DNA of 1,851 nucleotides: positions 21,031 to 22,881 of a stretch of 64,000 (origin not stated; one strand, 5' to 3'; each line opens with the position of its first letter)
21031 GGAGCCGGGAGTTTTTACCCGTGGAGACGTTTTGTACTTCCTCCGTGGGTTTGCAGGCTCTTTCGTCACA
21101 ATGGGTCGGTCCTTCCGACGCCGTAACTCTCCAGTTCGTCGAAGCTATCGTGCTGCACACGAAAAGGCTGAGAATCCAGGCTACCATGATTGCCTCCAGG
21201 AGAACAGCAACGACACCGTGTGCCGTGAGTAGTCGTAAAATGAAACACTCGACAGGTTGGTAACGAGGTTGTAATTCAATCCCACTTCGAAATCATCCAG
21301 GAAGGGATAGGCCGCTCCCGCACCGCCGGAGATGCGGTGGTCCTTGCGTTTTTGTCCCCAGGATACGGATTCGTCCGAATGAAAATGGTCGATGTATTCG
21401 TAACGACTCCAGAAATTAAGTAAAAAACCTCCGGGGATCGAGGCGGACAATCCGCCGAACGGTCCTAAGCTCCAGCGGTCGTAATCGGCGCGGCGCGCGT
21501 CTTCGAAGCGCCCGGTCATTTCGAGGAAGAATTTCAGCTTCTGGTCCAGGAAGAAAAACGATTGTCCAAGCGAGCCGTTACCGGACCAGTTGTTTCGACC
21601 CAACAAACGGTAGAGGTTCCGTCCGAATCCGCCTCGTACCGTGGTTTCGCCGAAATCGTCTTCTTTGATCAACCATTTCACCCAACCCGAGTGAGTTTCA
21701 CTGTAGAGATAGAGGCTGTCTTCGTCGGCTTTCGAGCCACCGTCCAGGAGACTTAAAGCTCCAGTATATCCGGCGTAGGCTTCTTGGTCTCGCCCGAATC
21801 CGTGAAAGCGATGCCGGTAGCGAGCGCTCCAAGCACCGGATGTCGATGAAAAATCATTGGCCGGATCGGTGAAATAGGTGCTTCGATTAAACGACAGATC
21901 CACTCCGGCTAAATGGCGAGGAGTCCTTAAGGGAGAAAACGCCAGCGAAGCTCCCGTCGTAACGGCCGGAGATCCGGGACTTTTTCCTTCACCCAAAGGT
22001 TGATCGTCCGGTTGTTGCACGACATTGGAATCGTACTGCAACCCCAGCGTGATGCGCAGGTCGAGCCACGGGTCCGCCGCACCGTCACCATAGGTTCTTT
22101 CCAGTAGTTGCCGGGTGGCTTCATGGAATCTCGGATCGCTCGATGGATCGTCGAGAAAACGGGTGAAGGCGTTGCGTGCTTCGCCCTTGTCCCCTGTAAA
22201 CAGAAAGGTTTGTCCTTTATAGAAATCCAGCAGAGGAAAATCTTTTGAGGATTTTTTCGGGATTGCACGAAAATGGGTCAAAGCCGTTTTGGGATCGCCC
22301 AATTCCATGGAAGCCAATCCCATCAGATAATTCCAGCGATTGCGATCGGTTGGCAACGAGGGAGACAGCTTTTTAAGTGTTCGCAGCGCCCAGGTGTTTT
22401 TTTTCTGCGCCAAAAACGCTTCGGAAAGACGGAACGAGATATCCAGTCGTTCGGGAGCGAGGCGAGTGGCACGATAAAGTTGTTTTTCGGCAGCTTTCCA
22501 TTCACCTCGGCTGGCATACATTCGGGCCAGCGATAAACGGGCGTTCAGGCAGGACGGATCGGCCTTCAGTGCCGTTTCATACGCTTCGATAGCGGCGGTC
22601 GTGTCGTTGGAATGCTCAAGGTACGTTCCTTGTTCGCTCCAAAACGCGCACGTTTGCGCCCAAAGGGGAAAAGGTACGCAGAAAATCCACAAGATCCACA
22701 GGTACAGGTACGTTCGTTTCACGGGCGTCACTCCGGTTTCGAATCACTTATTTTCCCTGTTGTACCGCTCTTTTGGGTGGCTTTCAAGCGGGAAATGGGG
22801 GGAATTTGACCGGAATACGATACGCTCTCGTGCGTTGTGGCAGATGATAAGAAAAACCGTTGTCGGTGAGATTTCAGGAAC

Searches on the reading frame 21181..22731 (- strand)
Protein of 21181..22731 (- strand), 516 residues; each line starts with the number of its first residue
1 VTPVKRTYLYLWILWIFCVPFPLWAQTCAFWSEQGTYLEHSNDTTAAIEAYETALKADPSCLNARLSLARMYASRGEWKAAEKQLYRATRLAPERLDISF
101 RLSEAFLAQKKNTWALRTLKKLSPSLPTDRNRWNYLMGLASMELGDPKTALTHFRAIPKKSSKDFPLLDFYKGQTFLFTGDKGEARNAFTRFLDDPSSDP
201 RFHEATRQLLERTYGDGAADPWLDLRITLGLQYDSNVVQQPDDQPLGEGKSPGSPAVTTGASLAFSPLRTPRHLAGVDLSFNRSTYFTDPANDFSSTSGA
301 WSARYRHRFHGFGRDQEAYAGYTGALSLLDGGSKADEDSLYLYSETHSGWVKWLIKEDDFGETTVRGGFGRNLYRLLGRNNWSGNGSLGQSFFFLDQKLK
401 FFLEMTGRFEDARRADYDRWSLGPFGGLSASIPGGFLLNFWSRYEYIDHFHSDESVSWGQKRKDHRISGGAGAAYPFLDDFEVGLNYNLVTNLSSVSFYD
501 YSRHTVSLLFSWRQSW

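Call 65: search_protein_families(library=pfam, proteins=[window:21181-22731:-], max_evalue=0.00001)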
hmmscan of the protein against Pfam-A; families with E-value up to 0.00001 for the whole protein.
window:21181-22731:- (516 aa): 10 families
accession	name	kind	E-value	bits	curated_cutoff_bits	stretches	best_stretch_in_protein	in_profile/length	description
PF13432.12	TPR_16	-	9.8e-16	58.3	32.7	1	34-93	3-62/65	Tetratricopeptide repeat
PF14559.12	TPR_19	-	2.4e-13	50.6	25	1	41-93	4-56/68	Tetratricopeptide repeat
PF13428.12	TPR_14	-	9.2e-13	48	23.5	0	63-104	2-43/44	Tetratricopeptide repeat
PF07719.23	TPR_2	-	4.5e-11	42.4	27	0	30-60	3-33/34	Tetratricopeptide repeat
PF00515.34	TPR_1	-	1e-07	31.9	27.8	0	31-61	4-34/34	Tetratricopeptide repeat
PF13181.12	TPR_8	-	2.5e-07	30.8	25.7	0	35-60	8-33/34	Tetratricopeptide repeat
PF13371.12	TPR_9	-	2e-06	28.2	35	0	41-98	8-65/73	Tetratricopeptide repeat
PF13174.12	TPR_6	-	4e-06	27.6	26.3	0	135-160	4-29/33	Tetratricopeptide repeat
PF24575.1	TPR_Slam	-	7.8e-06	26.7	35.2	0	34-85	53-104/104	Surface lipoprotein assembly modifier, N-terminal TPR repeats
PF23914.1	TPR_CcmH_CycH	-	8.3e-06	26.2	42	0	53-161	41-151/158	Cytochrome c-type biogenesis protein H TPR domain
